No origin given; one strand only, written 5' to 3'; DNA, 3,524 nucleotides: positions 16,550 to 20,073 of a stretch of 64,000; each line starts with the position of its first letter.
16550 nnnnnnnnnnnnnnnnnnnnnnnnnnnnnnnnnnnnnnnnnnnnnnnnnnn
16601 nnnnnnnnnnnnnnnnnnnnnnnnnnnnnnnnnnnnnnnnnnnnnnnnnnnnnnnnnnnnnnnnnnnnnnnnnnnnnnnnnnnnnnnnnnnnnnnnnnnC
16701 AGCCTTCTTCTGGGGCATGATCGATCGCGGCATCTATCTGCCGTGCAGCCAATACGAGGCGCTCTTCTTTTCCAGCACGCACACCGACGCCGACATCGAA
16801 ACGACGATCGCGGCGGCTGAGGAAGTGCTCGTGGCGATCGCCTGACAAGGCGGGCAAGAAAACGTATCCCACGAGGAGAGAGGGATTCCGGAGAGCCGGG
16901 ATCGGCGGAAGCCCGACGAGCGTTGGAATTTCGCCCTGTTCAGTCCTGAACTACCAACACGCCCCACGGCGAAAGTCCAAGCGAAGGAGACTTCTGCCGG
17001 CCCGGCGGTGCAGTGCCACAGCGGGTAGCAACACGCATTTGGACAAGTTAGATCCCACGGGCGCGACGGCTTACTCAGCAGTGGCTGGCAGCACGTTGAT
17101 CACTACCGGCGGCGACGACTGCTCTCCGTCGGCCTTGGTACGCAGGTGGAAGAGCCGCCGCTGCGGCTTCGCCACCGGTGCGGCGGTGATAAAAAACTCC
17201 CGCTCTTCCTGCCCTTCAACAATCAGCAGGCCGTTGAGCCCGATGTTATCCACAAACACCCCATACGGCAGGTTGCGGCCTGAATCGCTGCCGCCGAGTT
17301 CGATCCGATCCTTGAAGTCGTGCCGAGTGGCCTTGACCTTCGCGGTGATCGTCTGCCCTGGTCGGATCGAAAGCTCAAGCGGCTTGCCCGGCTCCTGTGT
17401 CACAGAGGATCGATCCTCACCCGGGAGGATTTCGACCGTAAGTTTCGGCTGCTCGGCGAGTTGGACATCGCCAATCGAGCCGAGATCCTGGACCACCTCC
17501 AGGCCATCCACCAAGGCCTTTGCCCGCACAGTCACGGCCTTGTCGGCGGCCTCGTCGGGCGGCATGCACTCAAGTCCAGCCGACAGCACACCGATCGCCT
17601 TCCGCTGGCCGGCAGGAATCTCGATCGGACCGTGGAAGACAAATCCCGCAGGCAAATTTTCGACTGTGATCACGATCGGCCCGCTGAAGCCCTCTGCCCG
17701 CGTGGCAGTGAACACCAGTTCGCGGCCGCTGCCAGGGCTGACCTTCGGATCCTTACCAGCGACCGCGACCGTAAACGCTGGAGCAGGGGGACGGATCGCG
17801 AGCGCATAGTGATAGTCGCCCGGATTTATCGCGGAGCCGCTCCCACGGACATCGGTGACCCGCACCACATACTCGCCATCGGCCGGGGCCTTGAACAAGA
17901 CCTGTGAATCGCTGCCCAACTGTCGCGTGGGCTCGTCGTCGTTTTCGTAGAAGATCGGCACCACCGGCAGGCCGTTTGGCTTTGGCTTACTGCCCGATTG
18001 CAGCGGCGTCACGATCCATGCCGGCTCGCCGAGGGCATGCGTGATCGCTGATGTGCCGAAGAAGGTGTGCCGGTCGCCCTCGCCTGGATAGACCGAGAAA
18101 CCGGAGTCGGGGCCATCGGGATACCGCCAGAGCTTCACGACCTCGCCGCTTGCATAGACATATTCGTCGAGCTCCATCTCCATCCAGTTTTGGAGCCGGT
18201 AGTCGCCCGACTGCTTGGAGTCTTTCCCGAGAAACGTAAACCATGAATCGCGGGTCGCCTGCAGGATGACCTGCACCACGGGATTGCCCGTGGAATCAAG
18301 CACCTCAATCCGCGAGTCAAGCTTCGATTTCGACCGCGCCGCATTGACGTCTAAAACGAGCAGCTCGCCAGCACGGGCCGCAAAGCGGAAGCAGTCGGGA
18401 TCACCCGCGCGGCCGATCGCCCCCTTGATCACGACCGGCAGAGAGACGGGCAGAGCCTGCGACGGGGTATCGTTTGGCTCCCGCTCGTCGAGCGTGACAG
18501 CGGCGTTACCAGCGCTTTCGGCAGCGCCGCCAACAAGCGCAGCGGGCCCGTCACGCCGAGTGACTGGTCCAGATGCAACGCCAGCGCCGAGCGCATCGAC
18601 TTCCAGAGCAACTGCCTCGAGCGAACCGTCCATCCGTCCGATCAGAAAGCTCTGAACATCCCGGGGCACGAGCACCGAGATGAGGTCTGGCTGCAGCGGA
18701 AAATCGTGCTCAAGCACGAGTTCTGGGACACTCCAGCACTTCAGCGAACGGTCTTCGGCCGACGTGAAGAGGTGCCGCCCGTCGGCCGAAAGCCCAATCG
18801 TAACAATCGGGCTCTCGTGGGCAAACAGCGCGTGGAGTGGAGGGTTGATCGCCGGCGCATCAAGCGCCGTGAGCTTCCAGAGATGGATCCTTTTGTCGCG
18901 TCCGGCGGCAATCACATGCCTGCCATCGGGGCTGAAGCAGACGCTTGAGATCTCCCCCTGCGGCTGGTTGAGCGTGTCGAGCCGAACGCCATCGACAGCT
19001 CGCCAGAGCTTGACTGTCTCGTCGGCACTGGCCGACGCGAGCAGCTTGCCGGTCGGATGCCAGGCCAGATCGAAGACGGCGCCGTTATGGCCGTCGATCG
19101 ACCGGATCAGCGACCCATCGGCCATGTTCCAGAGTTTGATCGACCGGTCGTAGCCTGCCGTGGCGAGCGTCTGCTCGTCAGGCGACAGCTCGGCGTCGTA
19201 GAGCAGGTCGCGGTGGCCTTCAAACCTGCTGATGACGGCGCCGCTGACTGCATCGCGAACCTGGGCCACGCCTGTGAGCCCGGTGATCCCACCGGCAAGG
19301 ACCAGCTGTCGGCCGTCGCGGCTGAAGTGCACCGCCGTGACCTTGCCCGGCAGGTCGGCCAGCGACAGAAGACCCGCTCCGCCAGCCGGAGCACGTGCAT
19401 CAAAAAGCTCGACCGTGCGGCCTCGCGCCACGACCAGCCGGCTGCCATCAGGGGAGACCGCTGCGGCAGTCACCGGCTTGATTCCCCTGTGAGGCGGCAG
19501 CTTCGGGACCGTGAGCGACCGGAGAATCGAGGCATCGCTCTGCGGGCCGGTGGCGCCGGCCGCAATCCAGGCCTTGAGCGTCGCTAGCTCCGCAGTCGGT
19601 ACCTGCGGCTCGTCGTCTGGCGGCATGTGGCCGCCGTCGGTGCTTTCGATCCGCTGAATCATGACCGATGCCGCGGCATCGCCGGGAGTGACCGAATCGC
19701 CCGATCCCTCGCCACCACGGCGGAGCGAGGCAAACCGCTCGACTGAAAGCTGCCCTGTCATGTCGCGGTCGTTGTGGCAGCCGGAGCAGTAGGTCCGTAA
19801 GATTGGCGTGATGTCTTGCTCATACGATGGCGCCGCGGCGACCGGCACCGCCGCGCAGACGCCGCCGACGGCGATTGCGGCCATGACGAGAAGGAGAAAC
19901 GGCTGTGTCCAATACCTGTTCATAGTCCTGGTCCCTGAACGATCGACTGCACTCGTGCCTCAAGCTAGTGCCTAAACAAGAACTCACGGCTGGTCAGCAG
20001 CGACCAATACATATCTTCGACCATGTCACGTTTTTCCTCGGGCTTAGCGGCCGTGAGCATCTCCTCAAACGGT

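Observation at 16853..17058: Two copies of a ~200-bp composite element with conserved GNRA-type hairpins: candidate structured RNA or MITE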

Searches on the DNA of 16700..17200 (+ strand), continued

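Call 60: search_with_rna_model(model_id=R1, sources=[window, L024, L026, L036, L139, L167, L104, L170, L130, L159, L087, L144, L121, L138, L108, L073, L152, L125, L074, L124, L076, L072, L078, L160, L147, L061, L071, L142, L162, L080, L145, L135, L115, L079, L131, L083, L148, L094, L098, L109, L114, L012, L066, L038, L136, L049, L164, L134, L165, L016, L054, L095, L111, L063, L093, L128, L100, L077, L112, L099, L154, L035, L166, L133, L065, L043, L045, L161, L075, L146, L150, L086, L014, L060, L149, L120, L117, L110, L096, L069, L174, L184, L185, L183], max_evalue=1e-11, make_alignment=true)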
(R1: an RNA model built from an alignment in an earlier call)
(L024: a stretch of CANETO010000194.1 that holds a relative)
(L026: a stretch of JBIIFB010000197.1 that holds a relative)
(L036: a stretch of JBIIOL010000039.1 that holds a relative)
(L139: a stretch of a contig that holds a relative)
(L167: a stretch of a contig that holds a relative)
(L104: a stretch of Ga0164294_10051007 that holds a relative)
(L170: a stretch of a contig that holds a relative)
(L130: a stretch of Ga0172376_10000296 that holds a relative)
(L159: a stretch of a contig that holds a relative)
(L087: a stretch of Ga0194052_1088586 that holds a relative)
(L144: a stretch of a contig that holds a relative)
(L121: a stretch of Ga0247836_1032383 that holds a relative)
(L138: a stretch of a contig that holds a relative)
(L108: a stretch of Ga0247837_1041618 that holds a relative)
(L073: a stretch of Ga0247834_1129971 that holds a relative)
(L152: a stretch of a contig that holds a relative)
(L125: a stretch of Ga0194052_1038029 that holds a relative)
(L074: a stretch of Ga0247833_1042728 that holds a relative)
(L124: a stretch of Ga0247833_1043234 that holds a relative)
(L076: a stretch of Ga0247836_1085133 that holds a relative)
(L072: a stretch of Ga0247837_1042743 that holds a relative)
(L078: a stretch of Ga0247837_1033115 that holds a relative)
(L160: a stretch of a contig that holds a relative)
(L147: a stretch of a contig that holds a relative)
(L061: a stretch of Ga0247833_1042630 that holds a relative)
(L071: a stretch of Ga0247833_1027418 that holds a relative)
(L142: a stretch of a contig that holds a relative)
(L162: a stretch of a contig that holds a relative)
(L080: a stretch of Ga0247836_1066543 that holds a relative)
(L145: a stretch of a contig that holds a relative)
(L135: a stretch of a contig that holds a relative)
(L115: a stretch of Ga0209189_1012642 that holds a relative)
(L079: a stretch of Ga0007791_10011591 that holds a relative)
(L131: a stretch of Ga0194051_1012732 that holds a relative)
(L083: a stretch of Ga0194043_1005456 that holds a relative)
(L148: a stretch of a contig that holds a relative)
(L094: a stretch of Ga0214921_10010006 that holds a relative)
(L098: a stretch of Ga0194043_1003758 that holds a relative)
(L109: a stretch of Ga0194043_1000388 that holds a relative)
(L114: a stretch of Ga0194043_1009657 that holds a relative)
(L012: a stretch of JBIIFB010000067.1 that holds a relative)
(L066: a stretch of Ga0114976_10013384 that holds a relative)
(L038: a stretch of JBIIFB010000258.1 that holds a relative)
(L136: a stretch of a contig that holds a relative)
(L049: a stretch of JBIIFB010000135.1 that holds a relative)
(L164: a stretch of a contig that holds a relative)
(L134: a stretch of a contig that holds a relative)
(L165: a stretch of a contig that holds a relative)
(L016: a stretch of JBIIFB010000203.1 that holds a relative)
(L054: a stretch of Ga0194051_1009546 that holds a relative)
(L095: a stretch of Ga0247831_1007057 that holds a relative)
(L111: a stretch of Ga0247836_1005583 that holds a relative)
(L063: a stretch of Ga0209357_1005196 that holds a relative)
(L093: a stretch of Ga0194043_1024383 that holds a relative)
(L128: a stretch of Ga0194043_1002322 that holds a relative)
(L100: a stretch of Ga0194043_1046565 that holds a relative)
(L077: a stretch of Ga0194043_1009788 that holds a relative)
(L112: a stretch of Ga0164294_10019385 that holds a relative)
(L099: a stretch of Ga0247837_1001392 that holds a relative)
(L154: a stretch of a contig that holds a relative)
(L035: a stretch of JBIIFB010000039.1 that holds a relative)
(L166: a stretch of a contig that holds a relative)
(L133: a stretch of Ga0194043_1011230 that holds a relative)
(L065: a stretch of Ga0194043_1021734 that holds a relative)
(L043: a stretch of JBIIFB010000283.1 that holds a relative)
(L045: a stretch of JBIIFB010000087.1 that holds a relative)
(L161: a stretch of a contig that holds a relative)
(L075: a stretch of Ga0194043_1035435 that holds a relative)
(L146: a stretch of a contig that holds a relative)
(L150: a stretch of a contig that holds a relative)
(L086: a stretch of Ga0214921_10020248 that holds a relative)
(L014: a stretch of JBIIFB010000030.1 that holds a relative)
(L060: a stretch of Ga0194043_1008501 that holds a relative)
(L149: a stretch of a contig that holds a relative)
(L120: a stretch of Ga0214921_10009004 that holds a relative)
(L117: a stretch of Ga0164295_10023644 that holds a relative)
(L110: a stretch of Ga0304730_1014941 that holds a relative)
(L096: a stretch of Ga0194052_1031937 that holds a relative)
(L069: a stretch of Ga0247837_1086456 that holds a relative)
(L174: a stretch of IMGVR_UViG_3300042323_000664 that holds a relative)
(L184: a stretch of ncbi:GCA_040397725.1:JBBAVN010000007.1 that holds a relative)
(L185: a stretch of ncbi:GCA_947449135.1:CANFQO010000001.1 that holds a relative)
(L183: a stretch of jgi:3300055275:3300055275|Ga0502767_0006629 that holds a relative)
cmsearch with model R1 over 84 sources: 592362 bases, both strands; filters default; matches with E-value up to 1e-11: 97.
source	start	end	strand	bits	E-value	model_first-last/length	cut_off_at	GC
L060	42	170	-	142.5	1.5e-32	1-129/129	no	0.64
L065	41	169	-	142.1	1.8e-32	1-129/129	no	0.65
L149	1302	1430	+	141.9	2e-32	1-129/129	no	0.66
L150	407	535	-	141.4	2.6e-32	1-129/129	no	0.69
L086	4518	4646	+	141.1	3.2e-32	1-129/129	no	0.67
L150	190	318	-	140.9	3.5e-32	1-129/129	no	0.68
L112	4639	4767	+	140.9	3.5e-32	1-129/129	no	0.67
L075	1806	1934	+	140.7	4e-32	1-129/129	no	0.61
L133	2216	2344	+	139.9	6.4e-32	1-129/129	no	0.64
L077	4523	4652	-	139.5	7.7e-32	1-129/129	no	0.63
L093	2322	2451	+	138.9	1.1e-31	1-129/129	no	0.62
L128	7472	7601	-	138.7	1.2e-31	1-129/129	no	0.63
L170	11048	11176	-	138.3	1.6e-31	1-129/129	no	0.64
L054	3526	3654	-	137.6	2.4e-31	1-129/129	no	0.6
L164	8319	8447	+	137.5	2.5e-31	1-129/129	no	0.62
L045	93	221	-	137.3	2.9e-31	1-129/129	no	0.69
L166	973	1101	+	137.2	2.9e-31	1-129/129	no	0.7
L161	161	289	-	137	3.3e-31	1-129/129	no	0.67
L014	1075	1203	+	136.7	4e-31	1-129/129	no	0.67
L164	8135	8263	+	134.6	1.3e-30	1-129/129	no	0.6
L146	4865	4994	-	134.6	1.3e-30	1-129/129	no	0.65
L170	11294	11421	-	134.5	1.4e-30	1-129/129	no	0.65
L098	5023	5152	-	134.1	1.7e-30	1-129/129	no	0.63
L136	804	934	-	133.7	2.2e-30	1-129/129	no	0.65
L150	7883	8012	-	132.9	3.6e-30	1-129/129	no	0.67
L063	1348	1476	+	132.8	3.6e-30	1-129/129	no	0.65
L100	84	212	+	132.8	3.8e-30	1-129/129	no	0.63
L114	2934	3062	-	132.6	4e-30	1-129/129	no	0.64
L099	13186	13314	+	131.9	6e-30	1-129/129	no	0.67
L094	5259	5388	+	131.2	9e-30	1-129/129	no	0.67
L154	5906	6033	-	131.2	9.1e-30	1-129/129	no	0.67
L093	2507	2633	+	131.1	9.8e-30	1-126/129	3'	0.63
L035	408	536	+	130.9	1.1e-29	1-129/129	no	0.66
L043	2414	2543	+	130.6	1.3e-29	1-129/129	no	0.63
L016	5856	5985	-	130.6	1.3e-29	1-129/129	no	0.65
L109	7979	8108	-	130.4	1.4e-29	1-129/129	no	0.61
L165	7843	7971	+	130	1.8e-29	1-129/129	no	0.67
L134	3523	3651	+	129.9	2e-29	1-129/129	no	0.64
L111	14374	14502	-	128.4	4.7e-29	1-129/129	no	0.69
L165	7649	7777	+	127.6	7.5e-29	1-129/129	no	0.65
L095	4363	4491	-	126.5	1.4e-28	1-129/129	no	0.64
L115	4350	4479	-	126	1.8e-28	1-129/129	no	0.67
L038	1836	1965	-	124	5.9e-28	1-129/129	no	0.67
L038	1618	1747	-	123.7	6.8e-28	1-129/129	no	0.68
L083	3918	4045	-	123.4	8e-28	1-129/129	no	0.66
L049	7605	7734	+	123.2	9.1e-28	1-129/129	no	0.65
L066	1489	1617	-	122.6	1.3e-27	1-129/129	no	0.67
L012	4269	4398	+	122.6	1.3e-27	1-129/129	no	0.65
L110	4252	4380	+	122.6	1.3e-27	1-129/129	no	0.65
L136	3812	3934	+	120.4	4.6e-27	1-122/129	3'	0.63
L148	4943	5072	-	120.2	5e-27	1-129/129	no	0.66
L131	3043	3172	+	119.3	8.7e-27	1-129/129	no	0.61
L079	2745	2873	-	119.1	9.8e-27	1-129/129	no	0.66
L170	10754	10854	-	116.4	4.4e-26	1-129/129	no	0.66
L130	97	228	-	110.6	1.2e-24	1-129/129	no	0.58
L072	1262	1393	+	102.3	1.4e-22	1-129/129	no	0.64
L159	2646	2772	+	101.5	2.3e-22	1-129/129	no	0.65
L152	3128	3261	-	98.3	1.5e-21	1-129/129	no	0.63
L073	891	1018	-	96.4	4.3e-21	1-129/129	no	0.61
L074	254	381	+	95.9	5.8e-21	1-129/129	no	0.62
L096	497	623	-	95.3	7.9e-21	1-129/129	no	0.65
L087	194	322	+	95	9.8e-21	1-129/129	no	0.67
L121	2347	2474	-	94.5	1.2e-20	1-129/129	no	0.62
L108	1921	2048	-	94.3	1.4e-20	1-129/129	no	0.62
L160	333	460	+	94.1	1.6e-20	1-129/129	no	0.62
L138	757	884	-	93.9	1.8e-20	1-129/129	no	0.65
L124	2381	2508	-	93.9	1.8e-20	1-129/129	no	0.62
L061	2178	2305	+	93.5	2.2e-20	1-129/129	no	0.65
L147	1096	1223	-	93.5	2.3e-20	1-129/129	no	0.59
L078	3203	3330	+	93.4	2.4e-20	1-129/129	no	0.62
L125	1009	1136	+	93.1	2.8e-20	1-129/129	no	0.59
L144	2161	2291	+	92.9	3.2e-20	1-129/129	no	0.64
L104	2402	2499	+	92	5.4e-20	1-129/129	no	0.69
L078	3009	3136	+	91.5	7.3e-20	1-129/129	no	0.65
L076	106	233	-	89.1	2.9e-19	1-129/129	no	0.62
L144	2302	2431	+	87.2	8.6e-19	1-129/129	no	0.65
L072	1402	1533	+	86.3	1.4e-18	1-129/129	no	0.64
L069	357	484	+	85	2.9e-18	1-129/129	no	0.61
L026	5641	5729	+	83.6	6.7e-18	1-129/129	no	0.69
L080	1547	1697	-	82.9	1e-17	1-129/129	no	0.66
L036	6404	6492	+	82.9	1e-17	1-129/129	no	0.69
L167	1752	1840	-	82.8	1.1e-17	1-129/129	no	0.64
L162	1381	1531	-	82.2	1.5e-17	1-129/129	no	0.65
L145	60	214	-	82.2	1.5e-17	1-129/129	no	0.66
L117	199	287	-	81.7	1.9e-17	1-129/129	no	0.64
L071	2850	3000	+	81.7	2e-17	1-129/129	no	0.65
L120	8421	8509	+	81.7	2e-17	1-129/129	no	0.67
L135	115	265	-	77.7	1.9e-16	1-129/129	no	0.65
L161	1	89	-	76.7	3.4e-16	1-89/129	3'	0.64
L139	185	273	-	75.5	6.9e-16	1-129/129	no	0.64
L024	3236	3324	-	72.6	3.6e-15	1-129/129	no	0.65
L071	293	421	-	67.1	8.4e-14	1-129/129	no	0.64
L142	870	999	-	62.5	1.2e-12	1-129/129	no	0.58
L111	14567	14640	-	61.1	2.6e-12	56-129/129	5'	0.72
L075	1989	2054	+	59.6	6.3e-12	1-66/129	3'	0.58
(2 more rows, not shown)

Alignment A5: 97 matches aligned to the model, 173 columns, each read 5' to 3' on its own strand. Consensus structure (alignment columns), stored with it:
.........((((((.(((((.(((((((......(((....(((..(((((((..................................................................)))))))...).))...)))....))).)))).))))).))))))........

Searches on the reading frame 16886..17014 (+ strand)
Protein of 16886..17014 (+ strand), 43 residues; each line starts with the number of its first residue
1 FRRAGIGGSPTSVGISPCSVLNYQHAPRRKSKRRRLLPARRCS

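Call 73: search_protein_families(library=pfam, proteins=[L167:1843-2940:+, L167:819-1898:-], max_evalue=0.001)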
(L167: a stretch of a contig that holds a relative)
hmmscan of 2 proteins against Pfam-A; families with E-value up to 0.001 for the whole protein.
L167:1843-2940:+ (365 aa): 1 family
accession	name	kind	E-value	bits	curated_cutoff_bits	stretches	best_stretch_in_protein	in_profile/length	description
PF02547.20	Queuosine_synth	-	1.7e-119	399.2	25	1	19-364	3-322/322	Queuosine biosynthesis protein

L167:819-1898:- (359 aa): 6 families
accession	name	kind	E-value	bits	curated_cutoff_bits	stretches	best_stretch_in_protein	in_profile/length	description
PF01795.25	Methyltransf_5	-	4.7e-88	296.1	27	1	66-351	3-307/309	MraW methylase family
PF01135.25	PCMT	-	6.9e-06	26.4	20.3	1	65-128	55-118/210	Protein-L-isoaspartate(D-aspartate) O-methyltransferase (PCMT)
PF01189.24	Methyltr_RsmB-F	-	8.1e-06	26.1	27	1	78-167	3-92/199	16S rRNA methyltransferase RsmB/F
PF13847.12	Methyltransf_31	-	1.3e-05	25.4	27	1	82-155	2-78/145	Methyltransferase domain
PF13649.12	Methyltransf_25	-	5.4e-05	24.2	27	1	87-145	1-60/97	Methyltransferase domain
PF01209.24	Ubie_methyltran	-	0.0002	21.2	20.1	0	62-155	27-122/233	ubiE/COQ5 methyltransferase family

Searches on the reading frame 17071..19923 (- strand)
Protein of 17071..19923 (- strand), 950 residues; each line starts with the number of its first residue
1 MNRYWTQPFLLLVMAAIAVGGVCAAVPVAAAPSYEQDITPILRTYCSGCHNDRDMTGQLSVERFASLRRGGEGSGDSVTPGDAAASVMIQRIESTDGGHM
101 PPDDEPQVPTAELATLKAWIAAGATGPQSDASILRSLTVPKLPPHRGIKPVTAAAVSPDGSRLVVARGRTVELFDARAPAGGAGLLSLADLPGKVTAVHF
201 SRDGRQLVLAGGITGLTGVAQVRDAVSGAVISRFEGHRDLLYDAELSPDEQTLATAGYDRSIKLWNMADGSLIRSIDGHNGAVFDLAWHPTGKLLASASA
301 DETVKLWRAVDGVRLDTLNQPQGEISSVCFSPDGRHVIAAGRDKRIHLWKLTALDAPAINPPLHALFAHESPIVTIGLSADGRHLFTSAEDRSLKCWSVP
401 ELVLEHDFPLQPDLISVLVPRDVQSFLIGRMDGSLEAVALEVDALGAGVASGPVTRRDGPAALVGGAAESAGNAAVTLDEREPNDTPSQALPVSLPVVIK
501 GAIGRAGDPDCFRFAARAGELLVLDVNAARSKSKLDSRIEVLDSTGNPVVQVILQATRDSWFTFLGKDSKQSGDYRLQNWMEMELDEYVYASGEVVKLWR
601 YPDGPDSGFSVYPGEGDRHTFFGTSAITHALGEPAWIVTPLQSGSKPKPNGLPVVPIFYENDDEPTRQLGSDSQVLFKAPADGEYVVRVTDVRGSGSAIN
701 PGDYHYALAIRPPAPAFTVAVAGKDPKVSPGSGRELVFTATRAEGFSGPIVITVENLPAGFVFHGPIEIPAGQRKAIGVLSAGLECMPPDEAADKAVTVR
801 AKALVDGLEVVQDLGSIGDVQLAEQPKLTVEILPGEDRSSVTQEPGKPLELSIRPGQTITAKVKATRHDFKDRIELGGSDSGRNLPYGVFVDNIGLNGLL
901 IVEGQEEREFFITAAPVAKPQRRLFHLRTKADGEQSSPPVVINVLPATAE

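Call 48: find_encoding_contigs(protein=window:17071-19923:-, flank=6000, max_places=6)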
Protein window:17071-19923:- (950 aa): 1 contig read that carries it; 1 place shown.
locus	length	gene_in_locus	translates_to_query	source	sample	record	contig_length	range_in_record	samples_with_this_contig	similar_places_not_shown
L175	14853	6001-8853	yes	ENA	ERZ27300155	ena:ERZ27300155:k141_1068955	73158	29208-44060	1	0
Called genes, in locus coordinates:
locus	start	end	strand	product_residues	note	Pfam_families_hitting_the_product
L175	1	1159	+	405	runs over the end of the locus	-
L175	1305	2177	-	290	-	PF08448:PAS_4, PF00165:HTH_AraC (weak), PF12833:HTH_18, PF00165:HTH_AraC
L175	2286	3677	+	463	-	PF07394:DUF1501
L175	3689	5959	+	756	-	PF02368:Big_2, PF07583:PSCyt2, PF07587:PSD1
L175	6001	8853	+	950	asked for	PF07635:PSCyt1, PF24807:WD40_CDC20-Fz, PF25173:Beta-prop_WDR3_1st, PF25174:Beta-prop_THOC3, PF24782:WD40_MABP1-WDR62_2nd, PF24796:WDR55, PF23381:Beta-prop_IFT122_1st, PF24796:WDR55, +28 more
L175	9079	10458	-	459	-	PF00202:Aminotran_3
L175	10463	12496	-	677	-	PF00069:Pkinase, PF07714:PK_Tyr_Ser-Thr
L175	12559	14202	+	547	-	PF03972:MmgE_PrpD_N, PF19305:MmgE_PrpD_C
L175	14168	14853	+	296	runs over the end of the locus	PF01509:TruB_N, PF16198:TruB_C_2 (weak)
